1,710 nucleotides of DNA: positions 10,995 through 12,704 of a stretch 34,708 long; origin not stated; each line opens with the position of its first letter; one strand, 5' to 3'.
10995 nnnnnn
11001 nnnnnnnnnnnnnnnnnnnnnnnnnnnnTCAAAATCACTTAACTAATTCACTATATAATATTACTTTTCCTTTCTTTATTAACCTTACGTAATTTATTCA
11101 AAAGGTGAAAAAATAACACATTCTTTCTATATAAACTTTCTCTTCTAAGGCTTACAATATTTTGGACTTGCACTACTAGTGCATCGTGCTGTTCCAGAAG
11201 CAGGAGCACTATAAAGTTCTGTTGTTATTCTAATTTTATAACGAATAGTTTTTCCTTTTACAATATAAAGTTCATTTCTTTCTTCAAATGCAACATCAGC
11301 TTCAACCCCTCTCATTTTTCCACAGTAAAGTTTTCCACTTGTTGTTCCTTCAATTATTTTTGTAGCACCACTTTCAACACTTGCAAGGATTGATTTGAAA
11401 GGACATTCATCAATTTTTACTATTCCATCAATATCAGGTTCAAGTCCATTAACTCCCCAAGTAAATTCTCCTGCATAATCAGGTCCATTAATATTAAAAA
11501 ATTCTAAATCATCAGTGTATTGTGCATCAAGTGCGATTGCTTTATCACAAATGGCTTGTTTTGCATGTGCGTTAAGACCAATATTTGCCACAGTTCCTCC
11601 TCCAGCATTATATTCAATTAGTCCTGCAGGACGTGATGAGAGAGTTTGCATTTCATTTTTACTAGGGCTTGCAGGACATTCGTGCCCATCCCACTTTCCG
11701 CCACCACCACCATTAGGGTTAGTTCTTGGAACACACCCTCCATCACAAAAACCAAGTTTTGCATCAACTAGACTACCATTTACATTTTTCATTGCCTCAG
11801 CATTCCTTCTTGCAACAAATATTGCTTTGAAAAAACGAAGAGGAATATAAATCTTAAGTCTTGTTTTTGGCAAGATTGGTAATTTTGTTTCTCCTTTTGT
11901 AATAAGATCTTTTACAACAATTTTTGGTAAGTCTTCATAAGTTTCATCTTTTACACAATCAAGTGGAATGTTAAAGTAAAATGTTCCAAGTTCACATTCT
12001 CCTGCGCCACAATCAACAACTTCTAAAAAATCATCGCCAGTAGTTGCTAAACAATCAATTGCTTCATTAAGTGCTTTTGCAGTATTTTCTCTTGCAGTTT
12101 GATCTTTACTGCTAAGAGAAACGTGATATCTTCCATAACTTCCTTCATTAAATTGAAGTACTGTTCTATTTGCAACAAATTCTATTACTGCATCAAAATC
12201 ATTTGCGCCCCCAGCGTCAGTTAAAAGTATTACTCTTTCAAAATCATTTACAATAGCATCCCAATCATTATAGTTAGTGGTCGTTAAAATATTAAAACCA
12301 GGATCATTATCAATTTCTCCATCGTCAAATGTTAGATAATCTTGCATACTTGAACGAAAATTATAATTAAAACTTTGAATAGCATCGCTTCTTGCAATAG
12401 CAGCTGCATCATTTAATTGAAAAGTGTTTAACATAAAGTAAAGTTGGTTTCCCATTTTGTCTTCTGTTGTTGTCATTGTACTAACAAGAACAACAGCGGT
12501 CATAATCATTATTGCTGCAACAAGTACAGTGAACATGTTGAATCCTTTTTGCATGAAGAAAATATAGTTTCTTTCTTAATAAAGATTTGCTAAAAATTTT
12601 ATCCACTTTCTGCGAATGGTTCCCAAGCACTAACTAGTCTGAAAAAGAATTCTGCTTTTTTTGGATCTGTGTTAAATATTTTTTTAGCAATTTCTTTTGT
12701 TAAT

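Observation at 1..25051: Three collinear giant surface-protein paralogues clustered with a pilin-like protein, a minimal archaeosortase-like protein and a long FlaI/PilB-type ATPase: candidate undescribed cell-surface or host-contact system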

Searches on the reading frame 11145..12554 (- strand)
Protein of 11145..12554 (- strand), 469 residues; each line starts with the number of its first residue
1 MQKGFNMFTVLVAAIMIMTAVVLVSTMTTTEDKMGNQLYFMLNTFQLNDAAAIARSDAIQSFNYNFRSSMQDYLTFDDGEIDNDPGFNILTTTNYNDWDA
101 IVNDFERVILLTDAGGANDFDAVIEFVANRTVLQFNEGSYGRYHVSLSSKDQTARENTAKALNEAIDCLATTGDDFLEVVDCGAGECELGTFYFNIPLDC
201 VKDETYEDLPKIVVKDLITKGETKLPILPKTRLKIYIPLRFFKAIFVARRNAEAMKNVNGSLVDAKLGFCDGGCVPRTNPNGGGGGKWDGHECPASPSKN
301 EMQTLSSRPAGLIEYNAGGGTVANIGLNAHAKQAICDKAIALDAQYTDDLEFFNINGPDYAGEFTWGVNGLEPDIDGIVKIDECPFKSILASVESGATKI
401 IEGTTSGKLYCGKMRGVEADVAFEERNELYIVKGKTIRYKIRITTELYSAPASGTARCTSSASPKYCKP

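Call 5: search_protein_families(library=pfam, proteins=[window:11145-12554:-], max_evalue=0.01)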
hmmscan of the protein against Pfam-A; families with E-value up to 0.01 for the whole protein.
window:11145-12554:- (469 aa): 0 families

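Call 7: search_protein_families(library=ncbifam, proteins=[window:11145-12554:-], max_evalue=0.1)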
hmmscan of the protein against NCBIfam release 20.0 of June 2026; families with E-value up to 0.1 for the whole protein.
window:11145-12554:- (469 aa): 0 families

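Call 49: find_homologous_proteins(query=window:11145-12554:-, max_evalue=0.001)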
Query window:11145-12554:- (469 aa): 64 proteins with E <= 0.001 among 8000 candidates.
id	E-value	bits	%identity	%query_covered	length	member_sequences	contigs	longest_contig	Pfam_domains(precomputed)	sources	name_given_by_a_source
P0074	0.0e+0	1061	100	99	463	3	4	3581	-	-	-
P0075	3.5e-266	901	86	99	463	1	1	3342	-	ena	-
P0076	2.2e-225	767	73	99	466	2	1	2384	-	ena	-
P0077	5.0e-224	762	74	98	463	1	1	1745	-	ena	-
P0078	5.9e-223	759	74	100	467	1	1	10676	-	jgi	-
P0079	2.7e-221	753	72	100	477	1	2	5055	-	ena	-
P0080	6.2e-217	739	72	97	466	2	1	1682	-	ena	-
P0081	8.8e-215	732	71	99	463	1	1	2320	-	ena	-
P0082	1.3e-212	725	70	99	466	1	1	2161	-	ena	-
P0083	1.1e-211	722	69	98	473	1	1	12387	-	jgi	jgi:hypothetical protein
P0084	2.3e-195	668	66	96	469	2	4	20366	-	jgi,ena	-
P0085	7.4e-113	396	43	100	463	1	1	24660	-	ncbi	-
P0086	1.2e-112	395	44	98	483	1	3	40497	-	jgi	jgi:hypothetical protein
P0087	2.6e-112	394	43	99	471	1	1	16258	-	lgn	-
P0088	5.0e-110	386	44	99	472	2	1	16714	-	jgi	-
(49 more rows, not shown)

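Call 59: predict_structure(alignment_id=A5)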
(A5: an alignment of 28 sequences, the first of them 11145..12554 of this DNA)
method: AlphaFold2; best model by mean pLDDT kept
length: 469 residues; sequences in the alignment: 28
mean_pLDDT: 85.7   pTM: 0.77
mean pLDDT of the five models: 85.7, 85.0, 84.9, 83.4, 81.8
residues with pLDDT >= 90: 196; 70-90: 234; 50-70: 28; < 50: 11
segments of 3 or more residues with pLDDT < 50: 1-4, 112-118
pLDDT, mean of each block of 10 residues (from residue 1): 54 75 73 61 74 83 86 89 89 91 78 50 77 80 84 88 83 80 87 88 89 84 85 89 95 95 94 91 79 86 90 91 93 97 92 94 90 89 96 94 88 96 95 93 93 90 87
secondary structure, 60 per line:
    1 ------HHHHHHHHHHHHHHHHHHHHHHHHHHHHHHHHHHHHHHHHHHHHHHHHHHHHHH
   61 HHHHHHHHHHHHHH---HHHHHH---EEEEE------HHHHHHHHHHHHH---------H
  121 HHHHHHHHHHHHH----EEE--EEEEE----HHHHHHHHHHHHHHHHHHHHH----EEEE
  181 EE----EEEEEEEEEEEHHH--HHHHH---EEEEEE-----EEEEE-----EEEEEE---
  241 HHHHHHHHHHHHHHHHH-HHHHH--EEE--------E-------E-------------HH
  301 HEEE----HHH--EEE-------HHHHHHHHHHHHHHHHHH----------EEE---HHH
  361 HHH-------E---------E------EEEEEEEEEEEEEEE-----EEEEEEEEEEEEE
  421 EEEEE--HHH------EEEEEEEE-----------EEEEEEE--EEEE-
elements in order: H7-74 H78-83 E87-91 H98-110 H120-133 E138-140 E143-147 H152-172 E177-182 E187-197 H203-207 E211-216 E222-226 E232-237 H241-257 H259-263 E266-268 E302-304 E314-316 H324-341 E352-354 H358-363 E388-402 E408-425 E437-444 E456-462 E465-468

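Call 63: fold_search(model_id=the predicted structure, library=pdb)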
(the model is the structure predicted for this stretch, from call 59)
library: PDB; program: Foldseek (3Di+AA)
matches with E <= 10: 367; with E <= 0.001: 0
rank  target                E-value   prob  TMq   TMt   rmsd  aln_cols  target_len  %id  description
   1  9gbk_Q                5.0e-01  0.07  0.07  0.21  17.6       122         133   14  Blm10-20S proteasome complex from pre1-1 (released 2024-09-11)
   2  7f70                  5.7e-01  0.02  0.08  0.09  21.2       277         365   10  Crystal structure of Rv3094c (released 2022-06-29)
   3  9c6g_3                6.3e-01  0.03  0.07  0.06  20.1       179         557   12  Mcm double hexamer from human (released 2025-08-27)
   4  6cjz_MODEL_1_A        7.1e-01  0.03  0.05  0.17  16.8        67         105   13  Solution Structure of Amebosin (released 2019-02-06)
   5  7dr6_e                8.0e-01  0.02  0.06  0.10  24.4       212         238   11  PA28alpha-beta in complex with immunoproteasome (released 2021-01-20)
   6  9gbk_J                8.4e-01  0.03  0.07  0.13  21.4       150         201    9  Blm10-20S proteasome complex from pre1-1 (released 2024-09-11)
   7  9nsd_A                8.4e-01  0.01  0.05  0.08  16.5        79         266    4  Crystal structure of PvCSS-PvPTRAMP in complex with nanobody D7 (released 2026-01-21)
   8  7djl_C                8.9e-01  0.02  0.06  0.06  17.3        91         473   13  Structure of four truncated and mutated forms of quenching protein (released 2022-06-08)
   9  9m8o_G                9.4e-01  0.08  0.09  0.16   6.1       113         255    8  Cryo-EM structure of bacteriophage NF5 baseplate (released 2025-12-17)
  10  6qm7_A                1.0e+00  0.03  0.07  0.12  21.4       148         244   12  Leishmania tarentolae proteasome 20S subunit complexed with GSK3494245 (released 2019-04-17)
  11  7lxt_A                1.0e+00  0.03  0.06  0.11  20.4       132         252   14  Structure of Plasmodium falciparum 20S proteasome with bound bortezomib (released 2021-09-22)
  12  6muv_G                1.1e+00  0.04  0.07  0.13  18.4       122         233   11  The structure of the Plasmodium falciparum 20S proteasome in complex with two PA28 activators (released 2019-08-07)
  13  9o3f_O                1.1e+00  0.03  0.06  0.11  21.4       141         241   12  Plasmodium falciparum 20S proteasome bound to inhibitor 296 (released 2025-11-12)
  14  9o3f_A                1.1e+00  0.02  0.06  0.11  21.2       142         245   12  Plasmodium falciparum 20S proteasome bound to inhibitor 296 (released 2025-11-12)
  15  1j2q_A                1.2e+00  0.03  0.07  0.12  21.3       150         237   14  20S proteasome in complex with calpain-Inhibitor I from archaeoglobus fulgidus (released 2003-03-18)
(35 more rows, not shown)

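Call 96: search_protein_families(library=ncbifam, proteins=[window:11145-12554:-], max_evalue=1)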
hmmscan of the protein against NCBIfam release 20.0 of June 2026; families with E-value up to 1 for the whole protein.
window:11145-12554:- (469 aa): 0 families
